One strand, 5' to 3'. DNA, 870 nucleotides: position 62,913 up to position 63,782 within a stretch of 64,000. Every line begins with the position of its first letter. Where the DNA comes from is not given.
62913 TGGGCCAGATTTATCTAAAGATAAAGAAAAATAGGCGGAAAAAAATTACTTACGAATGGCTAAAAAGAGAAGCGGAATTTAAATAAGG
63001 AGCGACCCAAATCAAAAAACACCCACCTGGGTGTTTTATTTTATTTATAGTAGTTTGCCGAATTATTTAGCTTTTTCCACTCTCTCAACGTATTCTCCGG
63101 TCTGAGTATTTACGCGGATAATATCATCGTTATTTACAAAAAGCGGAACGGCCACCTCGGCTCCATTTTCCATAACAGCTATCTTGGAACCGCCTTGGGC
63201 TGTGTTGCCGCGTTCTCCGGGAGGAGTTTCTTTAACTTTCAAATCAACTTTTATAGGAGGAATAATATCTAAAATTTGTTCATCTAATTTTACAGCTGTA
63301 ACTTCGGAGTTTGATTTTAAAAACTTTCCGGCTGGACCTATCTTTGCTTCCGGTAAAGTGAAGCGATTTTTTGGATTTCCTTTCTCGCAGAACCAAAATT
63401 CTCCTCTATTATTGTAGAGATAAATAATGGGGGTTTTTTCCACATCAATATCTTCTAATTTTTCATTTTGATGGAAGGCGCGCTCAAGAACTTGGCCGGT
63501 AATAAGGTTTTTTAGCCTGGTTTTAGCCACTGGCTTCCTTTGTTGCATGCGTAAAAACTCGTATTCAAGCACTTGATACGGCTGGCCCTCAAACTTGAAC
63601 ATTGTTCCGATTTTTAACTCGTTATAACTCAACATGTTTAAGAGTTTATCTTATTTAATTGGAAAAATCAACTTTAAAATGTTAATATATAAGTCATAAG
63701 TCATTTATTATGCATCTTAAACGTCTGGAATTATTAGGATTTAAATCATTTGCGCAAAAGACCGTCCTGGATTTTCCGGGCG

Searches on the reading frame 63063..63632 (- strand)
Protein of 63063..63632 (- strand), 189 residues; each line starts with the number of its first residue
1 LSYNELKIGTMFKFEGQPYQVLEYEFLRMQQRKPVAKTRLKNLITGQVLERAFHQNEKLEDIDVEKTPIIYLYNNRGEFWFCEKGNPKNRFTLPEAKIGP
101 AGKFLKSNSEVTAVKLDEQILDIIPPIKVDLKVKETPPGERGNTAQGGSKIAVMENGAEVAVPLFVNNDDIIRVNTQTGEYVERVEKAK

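Call 42: find_encoding_contigs(protein=window:63063-63632:-, flank=10000, max_places=1)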
Protein window:63063-63632:- (189 aa): no gene with exactly this product is on record in the collection.
